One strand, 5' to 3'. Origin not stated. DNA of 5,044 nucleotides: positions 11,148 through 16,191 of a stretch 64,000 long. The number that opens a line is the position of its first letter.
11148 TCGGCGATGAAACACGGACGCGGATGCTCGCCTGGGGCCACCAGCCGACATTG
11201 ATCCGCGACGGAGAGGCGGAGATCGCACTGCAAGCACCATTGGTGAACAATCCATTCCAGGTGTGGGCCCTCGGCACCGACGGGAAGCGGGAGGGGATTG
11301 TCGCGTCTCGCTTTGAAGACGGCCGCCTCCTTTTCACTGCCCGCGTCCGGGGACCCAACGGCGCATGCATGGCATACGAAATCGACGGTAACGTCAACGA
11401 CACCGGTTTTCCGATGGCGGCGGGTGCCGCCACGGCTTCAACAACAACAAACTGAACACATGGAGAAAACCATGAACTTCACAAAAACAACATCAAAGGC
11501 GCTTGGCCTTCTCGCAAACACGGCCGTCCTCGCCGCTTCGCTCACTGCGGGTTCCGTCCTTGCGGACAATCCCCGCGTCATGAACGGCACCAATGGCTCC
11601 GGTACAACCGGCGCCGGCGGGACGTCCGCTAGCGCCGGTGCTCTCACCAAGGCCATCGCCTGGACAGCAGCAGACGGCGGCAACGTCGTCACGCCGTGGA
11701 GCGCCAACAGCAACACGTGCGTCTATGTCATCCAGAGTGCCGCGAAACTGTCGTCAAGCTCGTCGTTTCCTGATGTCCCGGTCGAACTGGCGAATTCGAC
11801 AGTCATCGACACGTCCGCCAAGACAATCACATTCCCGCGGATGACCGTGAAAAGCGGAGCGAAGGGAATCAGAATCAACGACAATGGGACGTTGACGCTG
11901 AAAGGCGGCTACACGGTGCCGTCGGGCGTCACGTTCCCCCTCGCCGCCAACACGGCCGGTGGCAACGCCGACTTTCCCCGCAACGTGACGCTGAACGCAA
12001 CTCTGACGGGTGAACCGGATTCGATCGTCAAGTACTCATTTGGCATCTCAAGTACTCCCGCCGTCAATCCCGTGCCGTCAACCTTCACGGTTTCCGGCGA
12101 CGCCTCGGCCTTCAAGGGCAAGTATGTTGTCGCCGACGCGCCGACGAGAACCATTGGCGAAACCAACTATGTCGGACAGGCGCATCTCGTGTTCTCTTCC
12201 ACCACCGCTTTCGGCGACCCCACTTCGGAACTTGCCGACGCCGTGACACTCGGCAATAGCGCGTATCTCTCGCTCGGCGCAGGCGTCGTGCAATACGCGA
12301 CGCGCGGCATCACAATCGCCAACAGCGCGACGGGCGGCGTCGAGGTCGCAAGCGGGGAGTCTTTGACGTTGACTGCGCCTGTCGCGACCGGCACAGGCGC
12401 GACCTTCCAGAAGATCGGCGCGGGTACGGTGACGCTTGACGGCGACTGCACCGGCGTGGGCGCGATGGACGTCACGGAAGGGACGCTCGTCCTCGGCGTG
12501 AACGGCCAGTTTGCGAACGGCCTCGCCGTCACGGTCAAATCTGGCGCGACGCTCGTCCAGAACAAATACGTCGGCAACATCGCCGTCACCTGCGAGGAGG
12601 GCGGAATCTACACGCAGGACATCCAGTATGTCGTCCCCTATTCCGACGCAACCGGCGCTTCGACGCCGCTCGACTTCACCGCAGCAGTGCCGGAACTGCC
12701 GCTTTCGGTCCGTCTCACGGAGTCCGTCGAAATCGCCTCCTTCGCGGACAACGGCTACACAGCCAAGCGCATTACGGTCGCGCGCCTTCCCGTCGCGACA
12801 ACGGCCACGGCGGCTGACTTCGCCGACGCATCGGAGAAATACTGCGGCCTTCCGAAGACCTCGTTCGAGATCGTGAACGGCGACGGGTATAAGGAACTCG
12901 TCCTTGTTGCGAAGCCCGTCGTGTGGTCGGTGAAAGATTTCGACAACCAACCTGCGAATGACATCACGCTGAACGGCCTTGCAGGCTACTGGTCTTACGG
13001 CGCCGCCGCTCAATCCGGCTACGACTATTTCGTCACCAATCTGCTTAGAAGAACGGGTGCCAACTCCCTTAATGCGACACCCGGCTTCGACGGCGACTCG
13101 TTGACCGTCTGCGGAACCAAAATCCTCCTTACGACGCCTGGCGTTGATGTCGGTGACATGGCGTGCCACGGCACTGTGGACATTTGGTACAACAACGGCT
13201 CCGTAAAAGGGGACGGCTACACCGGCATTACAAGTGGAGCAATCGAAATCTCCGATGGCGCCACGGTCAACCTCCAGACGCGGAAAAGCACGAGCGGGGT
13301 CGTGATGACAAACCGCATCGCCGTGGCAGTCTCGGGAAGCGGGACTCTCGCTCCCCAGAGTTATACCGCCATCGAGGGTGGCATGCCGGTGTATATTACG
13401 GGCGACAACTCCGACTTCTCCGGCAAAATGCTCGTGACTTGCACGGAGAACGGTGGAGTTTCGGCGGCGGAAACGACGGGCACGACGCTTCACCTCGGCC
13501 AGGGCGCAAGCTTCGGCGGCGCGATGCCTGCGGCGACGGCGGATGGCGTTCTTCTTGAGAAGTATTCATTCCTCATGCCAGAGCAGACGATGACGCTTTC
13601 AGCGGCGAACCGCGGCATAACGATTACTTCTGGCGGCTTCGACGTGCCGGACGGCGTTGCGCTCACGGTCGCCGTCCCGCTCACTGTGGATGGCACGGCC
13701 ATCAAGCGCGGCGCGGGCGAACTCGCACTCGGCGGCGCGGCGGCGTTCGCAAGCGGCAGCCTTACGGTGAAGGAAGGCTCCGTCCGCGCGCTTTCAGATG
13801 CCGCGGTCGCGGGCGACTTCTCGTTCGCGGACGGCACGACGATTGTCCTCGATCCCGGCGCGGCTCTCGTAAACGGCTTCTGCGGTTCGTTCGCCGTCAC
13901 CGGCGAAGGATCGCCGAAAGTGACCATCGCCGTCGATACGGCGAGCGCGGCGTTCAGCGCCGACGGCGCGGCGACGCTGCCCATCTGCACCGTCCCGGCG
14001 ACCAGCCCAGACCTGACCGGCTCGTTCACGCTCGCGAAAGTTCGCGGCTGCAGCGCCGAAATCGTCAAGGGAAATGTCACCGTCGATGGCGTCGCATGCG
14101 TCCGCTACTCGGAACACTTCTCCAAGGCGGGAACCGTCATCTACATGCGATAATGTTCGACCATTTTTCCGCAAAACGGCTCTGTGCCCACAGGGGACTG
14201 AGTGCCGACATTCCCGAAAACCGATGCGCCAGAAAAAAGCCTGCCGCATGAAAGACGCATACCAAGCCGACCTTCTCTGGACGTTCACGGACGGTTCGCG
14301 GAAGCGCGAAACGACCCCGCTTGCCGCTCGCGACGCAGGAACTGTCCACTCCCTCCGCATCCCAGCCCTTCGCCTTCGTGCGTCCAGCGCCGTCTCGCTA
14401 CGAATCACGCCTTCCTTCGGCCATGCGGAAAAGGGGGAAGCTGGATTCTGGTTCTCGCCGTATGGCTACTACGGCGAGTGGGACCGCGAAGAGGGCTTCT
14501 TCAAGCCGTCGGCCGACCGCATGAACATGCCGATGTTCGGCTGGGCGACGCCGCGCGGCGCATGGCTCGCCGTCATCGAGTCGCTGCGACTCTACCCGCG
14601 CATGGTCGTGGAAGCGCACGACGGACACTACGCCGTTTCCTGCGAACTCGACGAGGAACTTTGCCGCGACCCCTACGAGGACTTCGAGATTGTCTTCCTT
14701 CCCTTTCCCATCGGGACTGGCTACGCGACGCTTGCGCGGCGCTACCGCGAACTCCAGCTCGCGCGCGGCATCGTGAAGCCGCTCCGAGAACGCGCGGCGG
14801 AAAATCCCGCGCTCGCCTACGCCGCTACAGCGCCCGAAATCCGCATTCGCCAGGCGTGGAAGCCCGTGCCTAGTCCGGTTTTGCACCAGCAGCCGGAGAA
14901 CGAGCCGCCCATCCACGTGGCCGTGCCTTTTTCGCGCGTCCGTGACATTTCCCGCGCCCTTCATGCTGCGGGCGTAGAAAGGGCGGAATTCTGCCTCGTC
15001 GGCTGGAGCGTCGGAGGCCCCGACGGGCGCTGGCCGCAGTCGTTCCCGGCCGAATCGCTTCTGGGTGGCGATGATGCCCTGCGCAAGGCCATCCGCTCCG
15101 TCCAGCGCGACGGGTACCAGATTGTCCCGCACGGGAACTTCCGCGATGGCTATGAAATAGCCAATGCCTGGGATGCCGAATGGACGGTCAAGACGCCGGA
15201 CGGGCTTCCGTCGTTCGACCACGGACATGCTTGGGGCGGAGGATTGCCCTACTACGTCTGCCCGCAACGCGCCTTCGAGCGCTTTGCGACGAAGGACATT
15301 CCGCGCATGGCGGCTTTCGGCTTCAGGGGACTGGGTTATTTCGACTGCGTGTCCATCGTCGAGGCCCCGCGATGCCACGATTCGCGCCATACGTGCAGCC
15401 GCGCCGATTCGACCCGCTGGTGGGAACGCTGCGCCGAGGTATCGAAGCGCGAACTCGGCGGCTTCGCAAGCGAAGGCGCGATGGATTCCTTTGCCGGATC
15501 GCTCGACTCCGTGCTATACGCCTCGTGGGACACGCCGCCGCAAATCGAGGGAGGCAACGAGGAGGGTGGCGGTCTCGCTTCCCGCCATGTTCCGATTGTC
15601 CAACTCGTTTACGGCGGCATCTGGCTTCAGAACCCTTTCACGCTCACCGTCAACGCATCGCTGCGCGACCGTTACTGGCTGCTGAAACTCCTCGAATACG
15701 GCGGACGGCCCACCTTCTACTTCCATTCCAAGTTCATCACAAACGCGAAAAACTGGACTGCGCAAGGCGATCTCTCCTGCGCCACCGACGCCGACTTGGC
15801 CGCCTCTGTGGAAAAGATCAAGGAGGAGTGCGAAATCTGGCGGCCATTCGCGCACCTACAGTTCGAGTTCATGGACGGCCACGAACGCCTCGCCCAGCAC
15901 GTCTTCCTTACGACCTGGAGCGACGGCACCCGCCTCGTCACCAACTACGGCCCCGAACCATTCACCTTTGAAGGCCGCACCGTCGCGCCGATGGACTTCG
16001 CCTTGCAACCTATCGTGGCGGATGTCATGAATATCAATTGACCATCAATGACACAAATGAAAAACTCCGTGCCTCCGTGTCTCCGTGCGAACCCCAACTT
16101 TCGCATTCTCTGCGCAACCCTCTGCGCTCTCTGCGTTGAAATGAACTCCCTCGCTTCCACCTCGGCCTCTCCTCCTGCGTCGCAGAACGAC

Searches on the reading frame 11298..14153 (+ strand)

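Call 9: search_protein_families(library=pfam, proteins=[window:11298-14153:+], max_evalue=0.001)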
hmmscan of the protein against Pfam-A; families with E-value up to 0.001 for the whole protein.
window:11298-14153:+ (951 aa): 1 family
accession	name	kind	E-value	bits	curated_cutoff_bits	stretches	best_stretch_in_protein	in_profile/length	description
PF12951.13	PATR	-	0.00043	20.7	27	0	372-399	3-30/30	Passenger-associated-transport-repeat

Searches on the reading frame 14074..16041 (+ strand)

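Call 9: search_protein_families(library=pfam, proteins=[window:14074-16041:+], max_evalue=0.001)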
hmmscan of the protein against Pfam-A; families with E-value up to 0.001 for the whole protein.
window:14074-16041:+ (655 aa): 2 families
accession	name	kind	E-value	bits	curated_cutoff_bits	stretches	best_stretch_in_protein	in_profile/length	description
PF18952.6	DUF5696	-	1.3e-27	97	25.6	1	286-642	266-612/612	Family of unknown function (DUF5696)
PF19773.5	DUF6259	-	2e-06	27.6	28.7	1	304-516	78-292/300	Domain of unknown function (DUF6259)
